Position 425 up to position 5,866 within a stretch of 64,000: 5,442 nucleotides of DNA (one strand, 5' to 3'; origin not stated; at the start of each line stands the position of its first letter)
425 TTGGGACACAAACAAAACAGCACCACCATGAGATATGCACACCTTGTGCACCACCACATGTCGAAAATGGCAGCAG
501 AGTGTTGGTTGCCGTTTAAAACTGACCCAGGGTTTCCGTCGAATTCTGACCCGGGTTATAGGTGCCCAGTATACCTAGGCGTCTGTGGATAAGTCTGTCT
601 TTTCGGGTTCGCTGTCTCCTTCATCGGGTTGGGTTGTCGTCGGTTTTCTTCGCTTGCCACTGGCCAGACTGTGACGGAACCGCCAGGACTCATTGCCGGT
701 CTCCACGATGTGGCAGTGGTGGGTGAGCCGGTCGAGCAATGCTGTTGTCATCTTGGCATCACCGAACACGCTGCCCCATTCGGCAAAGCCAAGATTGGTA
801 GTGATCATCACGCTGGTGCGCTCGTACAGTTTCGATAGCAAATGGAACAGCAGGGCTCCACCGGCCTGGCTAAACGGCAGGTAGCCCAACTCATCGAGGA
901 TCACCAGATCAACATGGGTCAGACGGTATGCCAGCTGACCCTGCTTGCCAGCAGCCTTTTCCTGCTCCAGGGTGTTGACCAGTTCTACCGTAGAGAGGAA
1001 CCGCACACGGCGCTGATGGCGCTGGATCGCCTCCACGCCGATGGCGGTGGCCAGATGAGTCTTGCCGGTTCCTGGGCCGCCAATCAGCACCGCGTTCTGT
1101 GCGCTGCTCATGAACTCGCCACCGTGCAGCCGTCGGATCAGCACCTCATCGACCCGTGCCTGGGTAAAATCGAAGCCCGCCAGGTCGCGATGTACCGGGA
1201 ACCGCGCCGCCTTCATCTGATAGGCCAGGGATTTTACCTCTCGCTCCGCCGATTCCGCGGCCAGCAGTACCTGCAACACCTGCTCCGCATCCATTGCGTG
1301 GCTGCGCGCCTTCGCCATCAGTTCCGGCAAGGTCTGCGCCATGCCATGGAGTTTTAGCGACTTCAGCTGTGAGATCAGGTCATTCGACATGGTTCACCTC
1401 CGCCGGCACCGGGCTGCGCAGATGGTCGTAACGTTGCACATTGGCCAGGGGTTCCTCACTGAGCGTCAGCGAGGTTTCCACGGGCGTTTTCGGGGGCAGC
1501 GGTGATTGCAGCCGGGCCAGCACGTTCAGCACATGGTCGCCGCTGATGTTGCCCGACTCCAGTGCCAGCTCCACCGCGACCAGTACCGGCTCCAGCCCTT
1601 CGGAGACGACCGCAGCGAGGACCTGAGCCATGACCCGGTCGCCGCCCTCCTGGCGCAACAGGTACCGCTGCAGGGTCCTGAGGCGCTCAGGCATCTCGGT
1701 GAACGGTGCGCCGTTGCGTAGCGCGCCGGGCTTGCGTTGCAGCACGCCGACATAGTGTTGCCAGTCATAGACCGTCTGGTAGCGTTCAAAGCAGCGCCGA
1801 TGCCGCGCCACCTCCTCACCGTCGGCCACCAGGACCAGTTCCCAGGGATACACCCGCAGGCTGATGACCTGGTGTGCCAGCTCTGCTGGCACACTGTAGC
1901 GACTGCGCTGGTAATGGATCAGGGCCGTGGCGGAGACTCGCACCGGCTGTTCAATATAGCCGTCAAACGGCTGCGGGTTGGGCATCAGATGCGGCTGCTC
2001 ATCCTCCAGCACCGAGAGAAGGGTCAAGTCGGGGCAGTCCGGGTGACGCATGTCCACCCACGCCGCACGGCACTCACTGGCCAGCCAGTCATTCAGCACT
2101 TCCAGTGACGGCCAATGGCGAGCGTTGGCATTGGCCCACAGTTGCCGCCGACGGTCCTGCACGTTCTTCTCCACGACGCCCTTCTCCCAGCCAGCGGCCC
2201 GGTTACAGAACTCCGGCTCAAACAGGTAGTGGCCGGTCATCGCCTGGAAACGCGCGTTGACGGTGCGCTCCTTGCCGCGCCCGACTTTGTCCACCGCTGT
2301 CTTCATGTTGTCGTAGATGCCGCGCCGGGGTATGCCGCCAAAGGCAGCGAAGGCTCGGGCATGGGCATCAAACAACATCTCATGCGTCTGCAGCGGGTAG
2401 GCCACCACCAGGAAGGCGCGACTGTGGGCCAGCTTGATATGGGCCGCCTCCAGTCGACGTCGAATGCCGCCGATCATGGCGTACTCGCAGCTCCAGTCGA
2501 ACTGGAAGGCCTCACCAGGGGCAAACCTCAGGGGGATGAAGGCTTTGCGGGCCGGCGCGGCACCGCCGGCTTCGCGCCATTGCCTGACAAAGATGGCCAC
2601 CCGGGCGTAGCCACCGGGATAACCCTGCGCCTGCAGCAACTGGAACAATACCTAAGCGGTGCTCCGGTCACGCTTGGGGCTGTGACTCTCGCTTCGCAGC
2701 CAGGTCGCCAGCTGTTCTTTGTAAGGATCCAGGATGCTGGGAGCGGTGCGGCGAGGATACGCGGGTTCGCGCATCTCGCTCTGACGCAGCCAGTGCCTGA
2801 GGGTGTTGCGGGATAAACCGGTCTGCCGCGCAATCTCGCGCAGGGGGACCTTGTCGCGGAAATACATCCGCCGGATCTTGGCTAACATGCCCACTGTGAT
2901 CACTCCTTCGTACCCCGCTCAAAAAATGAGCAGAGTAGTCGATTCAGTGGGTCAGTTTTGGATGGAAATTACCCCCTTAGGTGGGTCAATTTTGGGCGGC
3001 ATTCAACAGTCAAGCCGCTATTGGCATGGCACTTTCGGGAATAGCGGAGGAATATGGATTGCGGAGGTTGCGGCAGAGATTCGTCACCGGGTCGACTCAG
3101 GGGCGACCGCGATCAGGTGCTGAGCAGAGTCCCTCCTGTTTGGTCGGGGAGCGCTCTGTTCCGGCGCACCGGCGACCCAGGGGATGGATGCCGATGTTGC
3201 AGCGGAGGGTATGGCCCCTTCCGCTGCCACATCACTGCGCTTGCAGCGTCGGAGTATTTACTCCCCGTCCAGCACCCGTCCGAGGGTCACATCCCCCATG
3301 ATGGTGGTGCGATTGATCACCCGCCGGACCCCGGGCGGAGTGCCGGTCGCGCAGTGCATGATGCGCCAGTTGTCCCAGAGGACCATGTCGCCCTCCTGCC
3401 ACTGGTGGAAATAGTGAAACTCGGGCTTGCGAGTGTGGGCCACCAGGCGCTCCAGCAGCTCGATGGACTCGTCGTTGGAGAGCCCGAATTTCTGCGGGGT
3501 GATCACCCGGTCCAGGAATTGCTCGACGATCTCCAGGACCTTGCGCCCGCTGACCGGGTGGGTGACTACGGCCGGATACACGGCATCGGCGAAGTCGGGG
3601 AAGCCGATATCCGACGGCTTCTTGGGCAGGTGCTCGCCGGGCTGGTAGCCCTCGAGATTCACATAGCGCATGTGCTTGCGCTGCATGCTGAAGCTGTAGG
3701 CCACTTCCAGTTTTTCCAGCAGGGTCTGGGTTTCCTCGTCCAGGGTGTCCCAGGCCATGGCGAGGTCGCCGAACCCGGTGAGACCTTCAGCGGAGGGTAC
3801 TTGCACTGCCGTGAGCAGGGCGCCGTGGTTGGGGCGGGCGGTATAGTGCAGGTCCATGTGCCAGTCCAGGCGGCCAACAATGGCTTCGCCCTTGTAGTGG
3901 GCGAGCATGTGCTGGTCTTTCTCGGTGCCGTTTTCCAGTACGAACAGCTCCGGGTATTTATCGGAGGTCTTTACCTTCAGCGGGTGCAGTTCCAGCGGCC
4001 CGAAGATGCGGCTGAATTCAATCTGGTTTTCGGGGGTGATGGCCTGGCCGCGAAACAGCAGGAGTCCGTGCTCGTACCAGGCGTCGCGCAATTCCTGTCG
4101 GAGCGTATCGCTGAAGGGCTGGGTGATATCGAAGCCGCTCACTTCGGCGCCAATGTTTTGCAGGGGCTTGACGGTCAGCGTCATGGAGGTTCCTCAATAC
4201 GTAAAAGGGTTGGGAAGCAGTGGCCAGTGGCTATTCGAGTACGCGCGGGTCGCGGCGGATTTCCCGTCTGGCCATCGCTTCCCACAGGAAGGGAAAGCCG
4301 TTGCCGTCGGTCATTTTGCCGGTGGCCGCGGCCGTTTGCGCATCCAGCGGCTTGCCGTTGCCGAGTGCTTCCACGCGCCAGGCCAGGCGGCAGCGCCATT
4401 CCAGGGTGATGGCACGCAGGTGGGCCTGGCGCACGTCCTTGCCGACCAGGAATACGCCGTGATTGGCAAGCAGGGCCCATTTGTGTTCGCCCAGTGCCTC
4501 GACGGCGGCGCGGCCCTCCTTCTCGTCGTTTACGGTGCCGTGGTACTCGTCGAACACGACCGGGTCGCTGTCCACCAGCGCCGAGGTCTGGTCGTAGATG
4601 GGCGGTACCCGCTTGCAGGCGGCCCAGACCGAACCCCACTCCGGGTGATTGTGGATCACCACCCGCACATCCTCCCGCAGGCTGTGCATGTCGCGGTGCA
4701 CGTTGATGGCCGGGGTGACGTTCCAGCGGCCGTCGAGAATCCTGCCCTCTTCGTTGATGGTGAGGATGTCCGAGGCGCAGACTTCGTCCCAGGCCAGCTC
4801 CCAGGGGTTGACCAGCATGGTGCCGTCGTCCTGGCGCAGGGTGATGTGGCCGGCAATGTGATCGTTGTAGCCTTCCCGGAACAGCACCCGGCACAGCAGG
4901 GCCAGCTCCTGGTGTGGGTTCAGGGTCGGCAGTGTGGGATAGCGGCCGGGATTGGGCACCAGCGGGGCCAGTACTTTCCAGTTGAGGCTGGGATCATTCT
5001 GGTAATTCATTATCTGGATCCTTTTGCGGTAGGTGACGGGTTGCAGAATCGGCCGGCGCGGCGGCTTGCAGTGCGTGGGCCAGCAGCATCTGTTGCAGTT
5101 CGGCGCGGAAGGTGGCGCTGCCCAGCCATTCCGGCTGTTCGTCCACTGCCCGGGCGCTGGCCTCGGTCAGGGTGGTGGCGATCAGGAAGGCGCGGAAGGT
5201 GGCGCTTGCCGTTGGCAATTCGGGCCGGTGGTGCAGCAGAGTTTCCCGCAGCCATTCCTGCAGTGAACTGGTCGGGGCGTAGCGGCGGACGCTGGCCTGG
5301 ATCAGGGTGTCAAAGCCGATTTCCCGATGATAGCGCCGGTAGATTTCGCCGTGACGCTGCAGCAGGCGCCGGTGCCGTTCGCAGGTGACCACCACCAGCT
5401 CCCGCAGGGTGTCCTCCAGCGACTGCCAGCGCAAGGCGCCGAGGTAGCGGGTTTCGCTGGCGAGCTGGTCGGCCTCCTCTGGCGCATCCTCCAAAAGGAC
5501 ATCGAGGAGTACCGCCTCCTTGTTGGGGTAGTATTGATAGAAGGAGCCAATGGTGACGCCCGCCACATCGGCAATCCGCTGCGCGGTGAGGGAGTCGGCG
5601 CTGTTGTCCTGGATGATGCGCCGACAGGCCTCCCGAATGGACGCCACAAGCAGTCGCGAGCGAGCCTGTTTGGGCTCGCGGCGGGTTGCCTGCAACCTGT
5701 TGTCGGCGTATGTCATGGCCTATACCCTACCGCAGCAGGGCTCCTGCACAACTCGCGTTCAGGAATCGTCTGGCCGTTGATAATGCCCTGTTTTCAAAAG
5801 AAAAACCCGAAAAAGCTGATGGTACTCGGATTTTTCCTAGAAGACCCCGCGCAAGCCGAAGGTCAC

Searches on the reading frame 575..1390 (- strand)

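Call 9: search_protein_families(library=pfam, proteins=[window:575-1390:-], max_evalue=0.001)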
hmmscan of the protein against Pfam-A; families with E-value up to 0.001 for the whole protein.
window:575-1390:- (271 aa): 5 families
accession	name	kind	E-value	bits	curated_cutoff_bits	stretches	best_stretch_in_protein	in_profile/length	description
PF01695.23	IstB_IS21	-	2.4e-81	273.2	24.1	1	8-242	2-236/238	IstB-like ATP binding protein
PF00308.24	Bac_DnaA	-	6.9e-10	39.8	23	1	99-196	35-134/162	Bacterial DnaA ATPAse domain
PF02562.22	PhoH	-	0.00011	22.2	27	1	98-168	20-87/205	PhoH-like protein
PF00004.35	AAA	-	0.00031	21.6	21.2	1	101-172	2-70/131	ATPase family associated with various cellular activities (AAA)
PF13245.12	AAA_19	-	0.00097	19.8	25.1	0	96-127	10-41/134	AAA domain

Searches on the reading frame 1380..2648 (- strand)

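Call 9: search_protein_families(library=pfam, proteins=[window:1380-2648:-], max_evalue=0.001)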
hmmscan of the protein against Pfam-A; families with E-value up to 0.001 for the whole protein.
window:1380-2648:- (422 aa): 1 family
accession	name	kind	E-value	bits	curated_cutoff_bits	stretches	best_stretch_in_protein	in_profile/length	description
PF22483.2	Mu-transpos_C_2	-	4.4e-17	62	27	1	225-295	3-73/73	Mu transposase, C-terminal domain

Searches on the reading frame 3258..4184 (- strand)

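Call 40: search_protein_families(library=pfam, proteins=[window:3258-4184:-], max_evalue=0.001)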
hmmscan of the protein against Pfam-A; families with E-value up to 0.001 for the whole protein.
window:3258-4184:- (308 aa): 1 family
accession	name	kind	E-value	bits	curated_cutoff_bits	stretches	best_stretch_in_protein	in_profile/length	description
PF02668.22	TauD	-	7.6e-63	213.3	27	1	5-294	2-267/267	Taurine catabolism dioxygenase TauD, TfdA family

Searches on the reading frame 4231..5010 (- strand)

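Call 9: search_protein_families(library=pfam, proteins=[window:4231-5010:-], max_evalue=0.001)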
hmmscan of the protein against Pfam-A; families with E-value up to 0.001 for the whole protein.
window:4231-5010:- (259 aa): 1 family
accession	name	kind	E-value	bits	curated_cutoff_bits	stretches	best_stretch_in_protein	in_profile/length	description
PF00596.27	Aldolase_II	-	1.4e-39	136.3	22.2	1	34-210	1-182/183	Class II Aldolase and Adducin N-terminal domain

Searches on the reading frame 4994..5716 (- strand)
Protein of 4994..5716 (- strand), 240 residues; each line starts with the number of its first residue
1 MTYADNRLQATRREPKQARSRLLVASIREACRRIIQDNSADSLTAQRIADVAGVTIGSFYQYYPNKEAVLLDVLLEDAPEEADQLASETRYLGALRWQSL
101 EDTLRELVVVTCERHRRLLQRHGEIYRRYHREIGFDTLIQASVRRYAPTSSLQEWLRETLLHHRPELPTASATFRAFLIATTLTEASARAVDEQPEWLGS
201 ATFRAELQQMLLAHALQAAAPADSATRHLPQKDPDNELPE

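Call 9: search_protein_families(library=pfam, proteins=[window:4994-5716:-], max_evalue=0.001)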
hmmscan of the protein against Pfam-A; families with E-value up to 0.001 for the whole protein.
window:4994-5716:- (240 aa): 1 family
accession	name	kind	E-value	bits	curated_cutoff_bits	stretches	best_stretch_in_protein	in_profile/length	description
PF00440.29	TetR_N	-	9.6e-09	35.3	24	1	27-72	1-46/47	Bacterial regulatory proteins, tetR family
